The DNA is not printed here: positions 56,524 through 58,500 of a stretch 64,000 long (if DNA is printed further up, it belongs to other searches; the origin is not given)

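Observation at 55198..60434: Protein O-mannosylation-like module: two PMT/GT39 paralogs, a Dpm1-like polyprenol-P-mannose synthase and an unknown polytopic membrane protein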

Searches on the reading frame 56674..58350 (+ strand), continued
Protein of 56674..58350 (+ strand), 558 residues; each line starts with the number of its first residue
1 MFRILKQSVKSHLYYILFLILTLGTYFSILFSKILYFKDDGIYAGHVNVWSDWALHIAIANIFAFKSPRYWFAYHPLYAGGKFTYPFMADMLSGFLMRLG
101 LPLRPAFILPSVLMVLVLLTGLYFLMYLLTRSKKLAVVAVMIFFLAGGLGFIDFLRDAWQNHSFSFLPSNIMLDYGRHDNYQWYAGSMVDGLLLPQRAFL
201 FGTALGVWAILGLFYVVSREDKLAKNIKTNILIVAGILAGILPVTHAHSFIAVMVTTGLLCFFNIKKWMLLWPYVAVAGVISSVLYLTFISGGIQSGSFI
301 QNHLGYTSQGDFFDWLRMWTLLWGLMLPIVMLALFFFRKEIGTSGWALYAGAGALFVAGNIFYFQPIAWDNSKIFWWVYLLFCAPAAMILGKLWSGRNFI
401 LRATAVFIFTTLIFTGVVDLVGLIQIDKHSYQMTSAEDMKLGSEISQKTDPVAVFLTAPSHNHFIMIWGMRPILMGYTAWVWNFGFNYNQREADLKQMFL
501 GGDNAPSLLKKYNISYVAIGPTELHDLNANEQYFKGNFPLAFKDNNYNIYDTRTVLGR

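Call 43: find_related_loci(query=A1, collection=genome_contigs, flank=6000)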
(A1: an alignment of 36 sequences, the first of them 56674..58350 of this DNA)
Query A1 (558 aa) in genome_contigs; peptide patterns used: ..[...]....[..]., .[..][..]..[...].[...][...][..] (x = any residue, [..] = any of these).
66 stretches matched a pattern; 47 encode a relative of the query (tblastn E <= 1e-3); 46 distinct loci.
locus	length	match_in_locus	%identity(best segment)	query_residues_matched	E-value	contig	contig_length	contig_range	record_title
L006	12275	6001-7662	63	1-555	0e+0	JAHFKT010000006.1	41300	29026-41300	MAG: Candidatus Yanofskybacteria bacterium isolate nzgw416 NODE_437_length_41301_cov_3.472924, whole genome shotgun sequ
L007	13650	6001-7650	61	1-553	0e+0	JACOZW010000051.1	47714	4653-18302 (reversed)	MAG: Candidatus Yanofskybacteria bacterium isolate NC_groundwater_215_Ag_S-0.1um_42_10 S4_GD2017_2_S1_scaffold_2208, who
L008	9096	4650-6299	47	3-556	1e-165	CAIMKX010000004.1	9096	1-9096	uncultured bacterium isolate AM-2014-D8_bin-0381 genome assembly, contig: bin-0381:04/56, whole genome shotgun sequence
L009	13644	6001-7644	46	1-553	1e-154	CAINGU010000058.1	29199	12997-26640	MAG: uncultured cyanobacterium isolate I3-5_bin-073 genome assembly, contig: bin-073:058/119, whole genome shotgun seque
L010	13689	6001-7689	46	3-557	3e-154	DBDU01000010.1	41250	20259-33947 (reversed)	MAG TPA_asm: Patescibacteria group bacterium UBA924 UBA924_contig_153, whole genome shotgun sequence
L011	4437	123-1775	44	5-555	1e-157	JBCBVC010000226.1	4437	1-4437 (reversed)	MAG: Cyanobacteria bacterium J06642_2 NODE_226_length_4437_cov_12.998394, whole genome shotgun sequence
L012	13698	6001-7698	45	2-557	7e-153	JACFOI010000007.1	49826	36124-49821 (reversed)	MAG: Patescibacteria group bacterium isolate BROCD046 NODE_639_length_49826_cov_8.560487, whole genome shotgun sequence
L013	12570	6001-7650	45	10-555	2e-148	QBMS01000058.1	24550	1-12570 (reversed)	MAG: Snowella sp. isolate ULC335bin1 scaffold58_size24550, whole genome shotgun sequence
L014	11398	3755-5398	44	5-553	3e-145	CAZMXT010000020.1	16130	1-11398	MAG TPA_asm: uncultured Pseudomonadales bacterium isolate SRP128246_co1_515 genome assembly, contig: NODE_7965_length_16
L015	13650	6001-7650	47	10-555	2e-143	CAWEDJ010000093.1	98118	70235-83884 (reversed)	MAG: uncultured cyanobacterium isolate MFD03726.bin.1.203 genome assembly, contig: contig_39172, whole genome shotgun se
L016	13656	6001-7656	42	1-558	8e-143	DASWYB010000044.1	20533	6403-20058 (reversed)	MAG TPA_asm: Patescibacteria group bacterium isolate SMAG_U3700 k141_696726, whole genome shotgun sequence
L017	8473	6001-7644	43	10-556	2e-142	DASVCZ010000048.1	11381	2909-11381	MAG TPA_asm: Patescibacteria group bacterium isolate SMAG_U2020 k141_104849, whole genome shotgun sequence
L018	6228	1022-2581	45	28-556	1e-142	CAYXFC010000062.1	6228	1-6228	MAG TPA_asm: uncultured Pseudomonadales bacterium isolate binchicken_co387_139 genome assembly, contig: NODE_18097_lengt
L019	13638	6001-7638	42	5-551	2e-140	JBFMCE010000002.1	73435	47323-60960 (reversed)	MAG: Bdellovibrionota bacterium isolate MAG185 MAG185_2, whole genome shotgun sequence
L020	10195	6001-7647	45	10-554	6e-140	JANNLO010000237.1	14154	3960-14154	MAG: Snowella sp. SOY_38_metabat_116 SOY_38_k141_1901705, whole genome shotgun sequence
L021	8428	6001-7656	42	20-555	8e-137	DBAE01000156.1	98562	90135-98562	MAG TPA_asm: Bacteriovoracaceae bacterium UBA1018 UBA1018_contig_55137, whole genome shotgun sequence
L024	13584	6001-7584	41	24-555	1e-129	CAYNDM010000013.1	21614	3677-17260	MAG TPA_asm: uncultured Bacteriovoracaceae bacterium isolate SRP144015_co1_124 genome assembly, contig: NODE_1223_length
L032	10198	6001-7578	37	1-553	3e-106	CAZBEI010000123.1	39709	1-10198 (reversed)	MAG TPA_asm: uncultured Bdellovibrio sp. isolate binchicken_co203_640 genome assembly, contig: k141_4356563, whole genom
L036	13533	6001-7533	36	4-523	8e-96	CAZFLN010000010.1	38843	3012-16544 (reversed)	MAG TPA_asm: uncultured Pseudomonadales bacterium isolate SRP344714_co1_414 genome assembly, contig: NODE_2127_length_38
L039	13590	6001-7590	35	17-549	6e-92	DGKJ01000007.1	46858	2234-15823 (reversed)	MAG TPA_asm: Bacteriovoracaceae bacterium UBA4573 UBA4573_contig_967, whole genome shotgun sequence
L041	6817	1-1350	38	99-551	2e-90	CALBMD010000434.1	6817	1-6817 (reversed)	MAG TPA_asm: uncultured proteobacterium isolate SRR6231156_bin.83_CONCOCT_v1.1_MAG genome assembly, contig: ERZ650269.19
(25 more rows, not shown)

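Call 61: fold_search(model_id=the predicted structure, library=pdb)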
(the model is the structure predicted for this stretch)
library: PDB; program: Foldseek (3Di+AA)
matches with E <= 10: 442; with E <= 0.001: 19
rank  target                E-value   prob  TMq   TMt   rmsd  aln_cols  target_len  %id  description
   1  7zlh_A                2.4e-08  1.00  0.53  0.46   9.8       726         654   12  Cryo-EM structure of C-mannosyltransferase CeDPY19, in apo state, bound to CMT2-Fab and anti-Fab nanobody (released 2023-01-11)
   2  7zlg_A                4.5e-08  1.00  0.46  0.41  13.1       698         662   13  Cryo-EM structure of C-mannosyltransferase CeDPY19, in complex with acceptor peptide and bound to CMT2-Fab and anti-Fa (released 2023-01-11)
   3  7e9s_A                9.1e-08  1.00  0.45  0.32  13.8       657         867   12  Archaeal oligosaccharyltransferase AglB from Archaeoglobus fulgidus in complex with an inhibitory peptide and a dolich (released 2021-09-08)
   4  7zli_A                1.5e-07  1.00  0.52  0.45  10.2       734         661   11  Cryo-EM structure of C-mannosyltransferase CeDPY19, in complex with Dol25-P-Man and bound to CMT2-Fab and anti-Fab nan (released 2023-01-11)
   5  8age_A                2.1e-07  1.00  0.40  0.36  13.1       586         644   12  Structure of yeast oligosaccharylransferase complex with acceptor peptide bound (released 2022-12-07)
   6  6s7t_A                3.0e-07  1.00  0.44  0.36  13.1       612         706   13  Cryo-EM structure of human oligosaccharyltransferase complex OST-B (released 2019-12-18)
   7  3wak                  4.3e-07  1.00  0.46  0.32  13.4       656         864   13  Crystal structure of the Archaeoglobus fulgidus oligosaccharyltransferase (O29867_ARCFU) in the apo form (released 2013-10-30)
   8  5gmy_A                7.5e-07  1.00  0.46  0.33  13.6       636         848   13  Crystal structure of the Archaeoglobus fulgidus oligosaccharyltransferase (O29867_ARCFU) tethered with an acceptor pep (released 2017-02-01)
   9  5ezm                  1.3e-06  1.00  0.47  0.48  12.1       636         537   13  Crystal Structure of ArnT from Cupriavidus metallidurans in the apo state (released 2016-02-17)
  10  9n9j_I                3.6e-06  1.00  0.41  0.35  13.9       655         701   11  Structure of a GRP94 folding intermediate engaged with a CCDC134- and FKBP11-bound secretory translocon (released 2025-11-19)
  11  6gxc_A                3.9e-06  1.00  0.46  0.38  12.3       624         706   11  Bacterial oligosaccharyltransferase PglB in complex with an inhibitory peptide and a reactive lipid-linked oligosaccha (released 2018-11-14)
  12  6s7o_A                3.9e-06  1.00  0.44  0.39  10.5       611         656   11  Cryo-EM structure of human oligosaccharyltransferase complex OST-A (released 2019-12-18)
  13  5f15                  4.2e-06  1.00  0.47  0.48  11.5       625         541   13  Crystal Structure of ArnT from Cupriavidus metallidurans bound to Undecaprenyl phosphate (released 2016-02-17)
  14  5ogl_A                1.0e-05  1.00  0.44  0.37  10.8       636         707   10  Structure of bacterial oligosaccharyltransferase PglB in complex with an acceptor peptide and an lipid-linked oligosac (released 2017-10-25)
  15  8pn9_A                1.3e-05  1.00  0.49  0.43  10.7       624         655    9  Structure of human oligosaccharyltransferase OST-A complex bound to NGI-1 (released 2024-05-08)
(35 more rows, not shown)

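Call 72: search_protein_representatives(alignment_id=A1)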
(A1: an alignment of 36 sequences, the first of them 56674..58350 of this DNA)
Query: 36 sequences, 557 profile positions. Proteins with E-value up to 0.001 (for the whole library): 3936; up to 1e-10: 2955; up to 1e-30: 1445. The best 150 are listed.
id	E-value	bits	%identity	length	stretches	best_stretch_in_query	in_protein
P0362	4.4e-220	748.5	-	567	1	5-554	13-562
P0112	5.5e-216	734.9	-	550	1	15-556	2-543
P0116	1.0e-211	720.9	-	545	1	9-552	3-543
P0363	3.6e-211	719.1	-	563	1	1-553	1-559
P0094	1.4e-208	710.5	-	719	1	12-551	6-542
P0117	4.3e-200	682.5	-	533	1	10-552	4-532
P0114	8.3e-200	681.5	-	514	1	34-552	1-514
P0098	1.3e-196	671.0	-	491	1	59-553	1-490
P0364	3.2e-196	669.7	-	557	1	1-554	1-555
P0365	1.0e-194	664.7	-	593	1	6-554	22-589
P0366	1.4e-189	647.8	-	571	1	9-554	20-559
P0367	4.5e-189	646.1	-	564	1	15-555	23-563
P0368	1.9e-186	637.4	-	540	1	10-556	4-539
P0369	1.0e-185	635.0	-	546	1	6-553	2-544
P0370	3.4e-184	630.0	-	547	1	14-555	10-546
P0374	1.2e-175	601.8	-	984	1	6-552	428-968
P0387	3.1e-155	534.4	-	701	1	10-554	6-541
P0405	4.7e-131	454.6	-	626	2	19-333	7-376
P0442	2.7e-112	392.6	-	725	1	6-553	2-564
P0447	1.6e-111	390.1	-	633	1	12-553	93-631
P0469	1.5e-104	367.1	-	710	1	16-552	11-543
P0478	3.2e-103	362.7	-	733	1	7-551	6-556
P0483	5.3e-102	358.7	-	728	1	12-550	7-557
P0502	9.4e-99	347.9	-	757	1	17-554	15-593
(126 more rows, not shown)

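Call 73: search_protein_families(library=pfam, proteins=[P0374, P0387, P0442, P0469, P0478, P0483, P0502, P0094, P0447, P0405], max_evalue=0.001)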
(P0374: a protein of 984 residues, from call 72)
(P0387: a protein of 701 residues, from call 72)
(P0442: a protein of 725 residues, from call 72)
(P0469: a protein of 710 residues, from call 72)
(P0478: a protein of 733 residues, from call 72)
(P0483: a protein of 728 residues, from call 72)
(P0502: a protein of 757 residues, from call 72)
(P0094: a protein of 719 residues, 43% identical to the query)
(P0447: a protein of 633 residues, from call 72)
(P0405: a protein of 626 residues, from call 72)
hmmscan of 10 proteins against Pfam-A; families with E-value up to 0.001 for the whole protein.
P0374 (984 aa): 1 family
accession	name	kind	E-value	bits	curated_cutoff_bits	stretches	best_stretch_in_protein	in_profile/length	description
PF01757.29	Acyl_transf_3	-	7.5e-25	88.1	31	1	14-363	2-325/326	Acyltransferase domain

P0387 (701 aa): 1 family
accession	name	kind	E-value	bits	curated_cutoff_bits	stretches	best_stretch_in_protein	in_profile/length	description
PF07691.17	PA14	-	2.1e-18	67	24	1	560-690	2-144/147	PA14 domain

P0442 (725 aa): 1 family
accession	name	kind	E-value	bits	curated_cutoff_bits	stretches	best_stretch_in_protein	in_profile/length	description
PF07691.17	PA14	-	1.7e-17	64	24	1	589-720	2-145/147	PA14 domain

P0469 (710 aa): 1 family
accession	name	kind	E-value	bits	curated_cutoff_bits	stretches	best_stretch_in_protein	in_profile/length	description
PF07691.17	PA14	-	6e-17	62.3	24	1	600-703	31-144/147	PA14 domain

P0478 (733 aa): 2 families
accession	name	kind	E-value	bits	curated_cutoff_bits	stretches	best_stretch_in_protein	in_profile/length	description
PF07691.17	PA14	-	6.3e-19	68.7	24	1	593-717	2-138/147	PA14 domain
PF20604.3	DUF6798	-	0.00048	20.2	26.9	0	443-472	3-30/61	Domain of unknown function (DUF6798)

P0483 (728 aa): 1 family
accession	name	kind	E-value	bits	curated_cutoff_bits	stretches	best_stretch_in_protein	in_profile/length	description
PF07691.17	PA14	-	4.2e-20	72.5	24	1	590-722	2-145/147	PA14 domain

P0502 (757 aa): 1 family
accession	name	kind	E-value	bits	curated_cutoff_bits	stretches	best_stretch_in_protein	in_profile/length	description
PF07691.17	PA14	-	1.6e-16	60.9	24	1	650-751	33-144/147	PA14 domain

P0094 (719 aa): 1 family
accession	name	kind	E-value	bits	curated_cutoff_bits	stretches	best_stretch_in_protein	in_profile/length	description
PF08305.17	NPCBM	-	1e-35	123.2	23.9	1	590-718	7-136/137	NPCBM/NEW2 domain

P0447 (633 aa): 0 families

P0405 (626 aa): 0 families

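Call 80: search_protein_families(library=pfam, proteins=[L024:7606-8547:+, L041:2680-3645:-, L024:4632-5960:-, L041:1375-2667:-, L021:4578-5984:-, L039:4420-5961:-, L036:4637-6151:-, L032:3316-4689:-, L009:4456-5925:+, L010:4242-5921:+], max_evalue=0.001)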
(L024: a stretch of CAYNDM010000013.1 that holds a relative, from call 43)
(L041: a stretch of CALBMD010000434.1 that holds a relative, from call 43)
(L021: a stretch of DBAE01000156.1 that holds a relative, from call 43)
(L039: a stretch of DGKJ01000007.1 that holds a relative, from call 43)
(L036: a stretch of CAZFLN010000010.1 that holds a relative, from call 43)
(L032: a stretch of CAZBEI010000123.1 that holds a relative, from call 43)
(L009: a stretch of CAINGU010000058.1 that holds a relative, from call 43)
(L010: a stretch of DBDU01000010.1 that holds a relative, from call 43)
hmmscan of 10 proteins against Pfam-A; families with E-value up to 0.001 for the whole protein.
L024:7606-8547:+ (313 aa): 3 families
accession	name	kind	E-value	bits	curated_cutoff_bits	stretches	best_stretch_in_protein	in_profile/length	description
PF00535.33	Glycos_transf_2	-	4.1e-37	128.1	23.3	1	5-165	1-164/168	Glycosyl transferase family 2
PF13641.12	Glyco_tranf_2_3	-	3.2e-06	27.8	27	1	5-169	4-175/230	Glycosyltransferase like family 2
PF10111.15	Glyco_tranf_2_2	-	1.7e-05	24.9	27.3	1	5-95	1-91/276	Glycosyltransferase like family 2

L041:2680-3645:- (321 aa): 3 families
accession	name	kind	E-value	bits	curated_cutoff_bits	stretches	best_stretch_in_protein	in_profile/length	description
PF00535.33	Glycos_transf_2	-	1.6e-31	109.9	23.3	1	5-167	1-165/168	Glycosyl transferase family 2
PF10111.15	Glyco_tranf_2_2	-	1.6e-06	28.2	27.3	1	6-96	2-91/276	Glycosyltransferase like family 2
PF13641.12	Glyco_tranf_2_3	-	5.2e-05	23.8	27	1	6-173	5-178/230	Glycosyltransferase like family 2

L024:4632-5960:- (442 aa): 3 families
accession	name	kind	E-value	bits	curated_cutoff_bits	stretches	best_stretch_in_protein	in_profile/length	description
PF02366.24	PMT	-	9.4e-29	101.1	22.7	1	32-253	4-236/245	Dolichyl-phosphate-mannose-protein mannosyltransferase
PF16192.10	PMT_4TMC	-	4.8e-20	72.3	32.4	1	264-428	2-190/202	C-terminal four TMM region of protein-O-mannosyltransferase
PF13231.12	PMT_2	-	5.5e-13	49.9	26.1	1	89-249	2-158/160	Dolichyl-phosphate-mannose-protein mannosyltransferase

L041:1375-2667:- (430 aa): 3 families
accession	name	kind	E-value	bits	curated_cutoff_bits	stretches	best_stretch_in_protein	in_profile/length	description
PF02366.24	PMT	-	2e-22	80.4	22.7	1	21-240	2-235/245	Dolichyl-phosphate-mannose-protein mannosyltransferase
PF16192.10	PMT_4TMC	-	3.6e-15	56.4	32.4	1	252-407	2-176/202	C-terminal four TMM region of protein-O-mannosyltransferase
PF13231.12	PMT_2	-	1.3e-10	42.2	26.1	1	78-238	2-152/160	Dolichyl-phosphate-mannose-protein mannosyltransferase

L021:4578-5984:- (468 aa): 3 families
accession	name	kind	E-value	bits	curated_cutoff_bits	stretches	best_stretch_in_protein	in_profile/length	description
PF02366.24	PMT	-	2.9e-22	79.9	22.7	1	56-282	2-238/245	Dolichyl-phosphate-mannose-protein mannosyltransferase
PF16192.10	PMT_4TMC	-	1.9e-17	63.9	32.4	1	291-455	2-191/202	C-terminal four TMM region of protein-O-mannosyltransferase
PF13231.12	PMT_2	-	1.1e-14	55.4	26.1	1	113-270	2-155/160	Dolichyl-phosphate-mannose-protein mannosyltransferase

L039:4420-5961:- (513 aa): 3 families
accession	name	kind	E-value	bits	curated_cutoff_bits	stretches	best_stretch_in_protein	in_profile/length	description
PF02366.24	PMT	-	1.3e-26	94.1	22.7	1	95-319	3-241/245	Dolichyl-phosphate-mannose-protein mannosyltransferase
PF16192.10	PMT_4TMC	-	4.5e-20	72.4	32.4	1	326-499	2-189/202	C-terminal four TMM region of protein-O-mannosyltransferase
PF13231.12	PMT_2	-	3.1e-10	40.9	26.1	1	151-304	2-151/160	Dolichyl-phosphate-mannose-protein mannosyltransferase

L036:4637-6151:- (504 aa): 3 families
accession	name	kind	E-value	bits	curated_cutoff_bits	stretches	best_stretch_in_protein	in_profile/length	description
PF02366.24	PMT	-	2.9e-22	79.9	22.7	1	86-302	2-231/245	Dolichyl-phosphate-mannose-protein mannosyltransferase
PF16192.10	PMT_4TMC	-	2.9e-17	63.3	32.4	1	317-490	2-190/202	C-terminal four TMM region of protein-O-mannosyltransferase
PF13231.12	PMT_2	-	2e-12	48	26.1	1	144-298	2-151/160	Dolichyl-phosphate-mannose-protein mannosyltransferase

L032:3316-4689:- (457 aa): 3 families
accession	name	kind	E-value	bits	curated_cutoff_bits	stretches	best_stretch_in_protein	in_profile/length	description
PF02366.24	PMT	-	1.6e-26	93.8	22.7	1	50-272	1-237/245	Dolichyl-phosphate-mannose-protein mannosyltransferase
PF16192.10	PMT_4TMC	-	8e-15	55.3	32.4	1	282-443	2-190/202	C-terminal four TMM region of protein-O-mannosyltransferase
PF13231.12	PMT_2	-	7.8e-14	52.6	26.1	1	108-267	2-159/160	Dolichyl-phosphate-mannose-protein mannosyltransferase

L009:4456-5925:+ (489 aa): 2 families
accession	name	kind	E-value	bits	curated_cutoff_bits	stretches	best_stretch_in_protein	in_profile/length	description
PF16192.10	PMT_4TMC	-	1.4e-37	129.6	32.4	1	283-488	4-202/202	C-terminal four TMM region of protein-O-mannosyltransferase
PF02366.24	PMT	-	1.6e-37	129.9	22.7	1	27-275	2-240/245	Dolichyl-phosphate-mannose-protein mannosyltransferase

L010:4242-5921:+ (559 aa): 1 family
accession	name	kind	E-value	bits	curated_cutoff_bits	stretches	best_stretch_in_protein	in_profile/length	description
PF02366.24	PMT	-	2e-08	34.6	22.7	1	111-230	78-197/245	Dolichyl-phosphate-mannose-protein mannosyltransferase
